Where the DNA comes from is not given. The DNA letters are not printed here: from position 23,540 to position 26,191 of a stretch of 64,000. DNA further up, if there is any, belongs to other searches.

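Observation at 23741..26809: Orphan, divergent FlaI/VirB11-class ATPase (783 aa) placed beside a membrane-anchored SNase nuclease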

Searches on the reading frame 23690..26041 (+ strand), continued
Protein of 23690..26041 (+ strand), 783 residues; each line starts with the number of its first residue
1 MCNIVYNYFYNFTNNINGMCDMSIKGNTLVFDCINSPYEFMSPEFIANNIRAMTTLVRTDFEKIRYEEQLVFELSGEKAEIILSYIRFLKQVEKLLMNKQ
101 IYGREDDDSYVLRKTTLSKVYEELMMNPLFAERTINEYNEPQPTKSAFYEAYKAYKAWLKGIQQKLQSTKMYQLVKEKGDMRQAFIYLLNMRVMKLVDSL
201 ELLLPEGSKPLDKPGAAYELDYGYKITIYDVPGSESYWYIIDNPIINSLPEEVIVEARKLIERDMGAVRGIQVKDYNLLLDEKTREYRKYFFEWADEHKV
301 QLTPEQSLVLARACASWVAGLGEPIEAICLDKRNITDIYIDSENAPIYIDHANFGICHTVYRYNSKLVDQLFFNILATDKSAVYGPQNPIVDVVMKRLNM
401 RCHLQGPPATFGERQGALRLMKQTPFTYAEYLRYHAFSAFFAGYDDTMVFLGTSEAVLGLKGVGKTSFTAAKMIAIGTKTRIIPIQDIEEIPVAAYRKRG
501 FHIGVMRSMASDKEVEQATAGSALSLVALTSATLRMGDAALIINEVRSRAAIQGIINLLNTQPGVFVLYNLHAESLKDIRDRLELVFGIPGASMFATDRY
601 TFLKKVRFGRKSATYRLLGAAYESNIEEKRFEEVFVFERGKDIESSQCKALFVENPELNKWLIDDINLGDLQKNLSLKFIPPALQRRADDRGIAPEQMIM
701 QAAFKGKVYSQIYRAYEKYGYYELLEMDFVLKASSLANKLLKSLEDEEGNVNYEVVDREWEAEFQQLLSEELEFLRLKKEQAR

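Call 19: find_related_loci(query=A1, collection=genome_contigs, flank=10000)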
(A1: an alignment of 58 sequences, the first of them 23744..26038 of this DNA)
Query A1 (765 aa) in genome_contigs; peptide patterns used: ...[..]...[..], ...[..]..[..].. (x = any residue, [..] = any of these).
288 stretches matched a pattern; 191 encode a relative of the query (tblastn E <= 1e-3); the best 80 are kept; 80 distinct loci.
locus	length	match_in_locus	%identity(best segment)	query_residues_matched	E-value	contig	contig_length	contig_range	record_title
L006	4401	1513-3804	85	1-764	0e+0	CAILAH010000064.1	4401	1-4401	uncultured Candidatus Micrarchaeota archaeon isolate AlinenSediments_bin-3077 genome assembly, contig: bin-3077:64/70, w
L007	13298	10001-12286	80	1-763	0e+0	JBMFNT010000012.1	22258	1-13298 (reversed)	MAG: Candidatus Micrarchaeia archaeon isolate KM4338-18 NODE_12_length_22258_cov_10.933592, whole genome shotgun sequenc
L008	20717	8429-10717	78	1-764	0e+0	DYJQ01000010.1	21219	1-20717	MAG TPA_asm: Candidatus Micrarchaeum sp. isolate SulCav_AS07-7_2_47_33 SulCav_AS07_7_2440_length_21219_cov_23_638017, wh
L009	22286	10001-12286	78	1-763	0e+0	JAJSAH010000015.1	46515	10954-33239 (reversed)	MAG: archaeon isolate Dive96_bin4.412 k141_3584340, whole genome shotgun sequence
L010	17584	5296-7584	76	1-764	0e+0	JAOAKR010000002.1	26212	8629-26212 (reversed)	MAG: Candidatus Micrarchaeota archaeon isolate SKW92 NODE_2_length_26212_cov_3.957184, whole genome shotgun sequence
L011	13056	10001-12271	71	3-761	0e+0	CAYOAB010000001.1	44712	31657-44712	MAG TPA_asm: Candidatus Micrarchaeota archaeon isolate binchicken_co111_165 genome assembly, contig: NODE_1484_length_44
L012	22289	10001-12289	77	1-764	0e+0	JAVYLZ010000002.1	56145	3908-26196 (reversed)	MAG: Candidatus Micrarchaeia archaeon isolate DPZ-2_202101_bins_34 DPZ-2_202101_bins_34_scaffold_2, whole genome shotgun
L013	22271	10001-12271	55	1-764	0e+0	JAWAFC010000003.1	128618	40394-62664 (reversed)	MAG: Candidatus Micrarchaeia archaeon isolate QQ_201907_bins_60 QQ_201907_bins_60_scaffold_3, whole genome shotgun seque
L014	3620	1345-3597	53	1-753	0e+0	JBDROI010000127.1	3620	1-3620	MAG: Candidatus Micrarchaeota archaeon isolate MEGAHIT-group-1.946 k141_7045664, whole genome shotgun sequence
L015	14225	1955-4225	53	1-764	0e+0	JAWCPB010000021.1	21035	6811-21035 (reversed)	MAG: Candidatus Micrarchaeia archaeon isolate JZ-2_201808_bins_178 JZ-2_201808_bins_178_scaffold_21, whole genome shotgu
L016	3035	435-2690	51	1-754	0e+0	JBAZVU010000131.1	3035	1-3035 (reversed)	MAG: Candidatus Micrarchaeia archaeon isolate SO_2017_GW1_260 NODE_131354_length_3035_cov_0.694292_OW334_2017, whole gen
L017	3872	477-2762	51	1-764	0e+0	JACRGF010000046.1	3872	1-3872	MAG: Candidatus Micrarchaeota archaeon isolate NC_groundwater_1744_Pr3_B-0.1um_47_56 SR-2_scaffold_141_3187707, whole ge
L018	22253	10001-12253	52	1-753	0e+0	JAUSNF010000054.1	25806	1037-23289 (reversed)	MAG: Candidatus Burarchaeum sp. isolate E19_metabat.bin.22 E19_k141_664335, whole genome shotgun sequence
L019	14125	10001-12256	52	1-754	0e+0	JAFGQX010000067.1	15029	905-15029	MAG: Candidatus Micrarchaeota archaeon isolate Zod_Metabat.797 k87_11110428, whole genome shotgun sequence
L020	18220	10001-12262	53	1-759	0e+0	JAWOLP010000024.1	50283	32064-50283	MAG: Candidatus Micrarchaeia archaeon isolate bin_281 c_000016835483, whole genome shotgun sequence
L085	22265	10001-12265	50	5-765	0e+0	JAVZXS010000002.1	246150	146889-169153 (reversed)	MAG: Candidatus Micrarchaeia archaeon isolate JZ-3_201705_bins_117 JZ-3_201705_bins_117_scaffold_2, whole genome shotgun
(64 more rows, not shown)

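Call 26: predict_structure(alignment_id=A1)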
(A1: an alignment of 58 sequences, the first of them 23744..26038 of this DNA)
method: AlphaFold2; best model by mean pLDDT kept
length: 765 residues; sequences in the alignment: 58
mean_pLDDT: 80.7   pTM: 0.71
mean pLDDT of the five models: 80.7, 79.4, 75.5, 73.6, 71.0
residues with pLDDT >= 90: 341; 70-90: 269; 50-70: 86; < 50: 69
segments of 3 or more residues with pLDDT < 50: 460-524, 526-528
pLDDT, mean of each block of 10 residues (from residue 1): 83 81 87 89 86 82 94 92 88 92 93 93 86 90 94 94 91 89 86 89 93 85 94 94 87 69 93 94 92 95 93 86 73 84 87 89 77 78 77 73 71 87 93 75 55 58 34 29 24 28 40 46 49 58 55 64 68 74 84 78 90 92 90 94 93 94 93 90 96 95 87 91 90 93 95 93 75
secondary structure, 60 per line:
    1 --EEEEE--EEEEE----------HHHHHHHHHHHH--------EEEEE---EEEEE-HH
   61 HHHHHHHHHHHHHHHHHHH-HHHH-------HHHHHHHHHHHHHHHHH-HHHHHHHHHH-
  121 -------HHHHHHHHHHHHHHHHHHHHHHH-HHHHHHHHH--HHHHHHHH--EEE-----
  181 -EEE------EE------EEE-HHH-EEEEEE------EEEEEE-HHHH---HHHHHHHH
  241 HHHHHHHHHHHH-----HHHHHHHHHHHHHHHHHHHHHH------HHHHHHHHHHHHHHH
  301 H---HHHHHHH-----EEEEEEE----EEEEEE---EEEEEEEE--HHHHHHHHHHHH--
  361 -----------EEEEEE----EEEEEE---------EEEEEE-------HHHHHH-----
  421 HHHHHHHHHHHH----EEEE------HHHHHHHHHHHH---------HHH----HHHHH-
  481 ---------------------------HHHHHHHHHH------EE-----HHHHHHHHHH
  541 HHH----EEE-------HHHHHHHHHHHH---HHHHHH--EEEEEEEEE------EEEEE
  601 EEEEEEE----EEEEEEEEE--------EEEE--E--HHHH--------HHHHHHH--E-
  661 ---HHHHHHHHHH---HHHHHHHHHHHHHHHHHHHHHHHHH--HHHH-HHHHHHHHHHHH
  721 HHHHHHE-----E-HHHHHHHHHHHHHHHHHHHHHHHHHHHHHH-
elements in order (helices of 4 or more, strands of 3 or more residues): E3-7 E10-14 H25-36 E45-49 E53-57 H59-79 H81-84 H92-108 H110-119 H128-150 H152-160 H163-170 E173-175 E182-184 E199-201 E207-212 E219-224 H226-229 H233-252 H258-279 H286-301 H305-311 E317-323 E328-333 E337-344 H347-358 E372-377 E382-387 E397-402 H410-415 H421-432 E437-440 H447-458 H475-479 H508-517 H531-543 E548-550 H558-569 H573-578 E581-589 E596-607 E612-620 E629-632 H638-641 H650-656 H664-673 H677-701 H704-707 H709-726 H735-764

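Call 30: fold_search(model_id=the predicted structure, library=pdb)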
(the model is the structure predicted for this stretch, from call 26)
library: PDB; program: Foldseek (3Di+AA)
matches with E <= 10: 187; with E <= 0.001: 75
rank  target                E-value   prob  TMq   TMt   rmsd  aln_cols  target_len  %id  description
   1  2oap_2                1.4e-16  1.00  0.48  0.69   8.1       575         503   17  Crystal structure of the archaeal secretion ATPase GspE in complex with AMP-PNP (released 2007-02-13)
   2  4ii7_D                1.7e-15  1.00  0.37  0.51  10.6       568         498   16  Archaellum Assembly ATPase FlaI (released 2013-03-06)
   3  2oap_1                3.4e-15  1.00  0.42  0.60   8.6       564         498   16  Crystal structure of the archaeal secretion ATPase GspE in complex with AMP-PNP (released 2007-02-13)
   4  4ihq_C                4.7e-15  1.00  0.43  0.60   8.9       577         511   17  Archaellum Assembly ATPase FlaI bound to ADP (released 2013-03-06)
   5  4ihq_A                5.9e-15  1.00  0.37  0.51  10.5       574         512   16  Archaellum Assembly ATPase FlaI bound to ADP (released 2013-03-06)
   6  4ii7_C                8.8e-15  1.00  0.41  0.58   9.6       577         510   17  Archaellum Assembly ATPase FlaI (released 2013-03-06)
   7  4ii7_A                1.7e-14  1.00  0.41  0.58   9.2       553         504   16  Archaellum Assembly ATPase FlaI (released 2013-03-06)
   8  4ii7_B                3.3e-14  1.00  0.39  0.54   9.6       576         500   16  Archaellum Assembly ATPase FlaI (released 2013-03-06)
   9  8rkd_A                1.2e-12  1.00  0.34  0.56   9.9       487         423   17  TadA/CpaF with AMPPNP (released 2024-08-14)
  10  8rjf_A                3.4e-12  1.00  0.36  0.58   8.7       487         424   17  TadA/CpaF with ADP (released 2024-08-14)
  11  9e24_A                5.0e-12  1.00  0.33  0.54   9.4       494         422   15  Closed structure of CpaF without nucleotides (Apo dataset) (released 2025-04-23)
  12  8rkd_B                7.1e-10  1.00  0.34  0.58   9.6       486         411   16  TadA/CpaF with AMPPNP (released 2024-08-14)
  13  3jc8_Ba               1.0e-07  1.00  0.28  0.44  14.2       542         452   14  Architectural model of the type IVa pilus machine in a piliated state (released 2016-03-16)
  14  1nlz_D                1.7e-06  1.00  0.25  0.54   9.8       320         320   18  Crystal structure of unliganded traffic ATPase of the type IV secretion system of helicobacter pylori (released 2003-05-06)
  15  6geb_E                3.9e-06  1.00  0.25  0.48   8.7       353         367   13  X-ray structure of the Legionella pneumophila ATPase DotB (released 2018-05-30)
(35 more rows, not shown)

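Call 39: search_protein_families(library=pfam, proteins=[L085:8010-9932:-, L085:7019-7987:-, L085:5970-7022:-, L085:5409-5876:-, L085:1823-2410:-, L085:376-1794:-], max_evalue=0.1)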
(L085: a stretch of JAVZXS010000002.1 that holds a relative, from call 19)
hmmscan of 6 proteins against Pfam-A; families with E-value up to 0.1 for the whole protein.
L085:8010-9932:- (640 aa): 4 families
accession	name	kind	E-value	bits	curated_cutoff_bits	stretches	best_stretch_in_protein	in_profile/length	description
PF00437.27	T2SSE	-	1.9e-31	109.5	24.9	1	216-453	37-276/370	Type II/IV secretion system protein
PF21476.4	PF0610-like_N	-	0.0003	21.4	33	0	8-32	5-29/50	PF0610-like, N-terminal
PF17585.7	Phage_Arf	-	0.054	13.9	27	0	218-243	4-29/47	Accessory recombination function protein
PF10751.14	DUF2535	-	0.081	14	25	0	132-167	28-63/83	Protein of unknown function (DUF2535)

L085:7019-7987:- (322 aa): 1 family
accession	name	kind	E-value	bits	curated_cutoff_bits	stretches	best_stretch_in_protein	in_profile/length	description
PF00482.28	T2SSF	-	4.9e-11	43.1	25.2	1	155-278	2-122/125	Type II secretion system (T2SS), protein F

L085:5970-7022:- (350 aa): 1 family
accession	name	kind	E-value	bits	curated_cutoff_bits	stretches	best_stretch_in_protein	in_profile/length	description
PF00482.28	T2SSF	-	6.6e-10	39.5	25.2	1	122-246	1-122/125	Type II secretion system (T2SS), protein F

L085:5409-5876:- (155 aa): 1 family
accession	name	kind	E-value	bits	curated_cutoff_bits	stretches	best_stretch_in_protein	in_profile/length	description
PF04021.17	Class_IIIsignal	-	0.0001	22.6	23.7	1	5-26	1-22/27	Class III signal peptide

L085:1823-2410:- (195 aa): 1 family
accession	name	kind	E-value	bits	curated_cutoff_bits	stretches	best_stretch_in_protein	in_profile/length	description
PF06804.17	Lipoprotein_18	-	0.046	13.1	25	1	107-149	253-293/323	NlpB/DapX lipoprotein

L085:376-1794:- (472 aa): 2 families
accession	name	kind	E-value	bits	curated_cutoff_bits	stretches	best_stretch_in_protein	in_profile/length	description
PF13800.11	Sigma_reg_N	-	0.0015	19.2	26.3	1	19-77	6-63/91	Sigma factor regulator N-terminal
PF10894.13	DUF2689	-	0.072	13.3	25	0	384-421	17-54/57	Protein of unknown function (DUF2689)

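Call 50: search_protein_representatives(alignment_id=A1)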
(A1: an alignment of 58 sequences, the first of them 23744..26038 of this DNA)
Query: 58 sequences, 765 profile positions. Proteins with E-value up to 0.001 (for the whole library): 539; up to 1e-10: 208; up to 1e-30: 43. The best 150 are listed.
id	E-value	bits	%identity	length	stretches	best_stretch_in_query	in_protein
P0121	0.0e+00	1235.9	-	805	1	2-758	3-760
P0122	0.0e+00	1013.6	-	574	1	182-751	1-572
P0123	7.3e-175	599.7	-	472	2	128-447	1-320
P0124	2.8e-139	482.0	-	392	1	449-758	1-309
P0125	1.9e-134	466.0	-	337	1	506-754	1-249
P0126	3.1e-121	422.3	-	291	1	506-759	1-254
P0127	4.6e-101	355.6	-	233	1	1-231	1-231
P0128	5.0e-98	345.6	-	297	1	45-302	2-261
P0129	1.9e-76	274.2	-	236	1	564-762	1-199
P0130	3.4e-75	270.1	-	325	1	545-762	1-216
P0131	2.5e-52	194.5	-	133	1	506-636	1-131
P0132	4.3e-51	190.4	-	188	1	597-750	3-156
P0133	2.0e-44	168.3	-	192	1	637-759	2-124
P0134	8.4e-44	166.3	-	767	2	55-597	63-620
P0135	2.3e-43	164.8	-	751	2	11-623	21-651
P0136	2.4e-43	164.8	-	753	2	55-599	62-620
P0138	3.7e-41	157.5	-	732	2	180-595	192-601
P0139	6.0e-41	156.8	-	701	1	55-738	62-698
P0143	1.5e-39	152.2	-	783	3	268-599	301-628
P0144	6.2e-39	150.2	-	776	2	136-590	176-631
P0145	1.3e-38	149.1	-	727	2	204-640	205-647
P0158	2.0e-32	128.6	-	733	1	8-617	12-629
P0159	2.6e-32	128.3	-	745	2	4-617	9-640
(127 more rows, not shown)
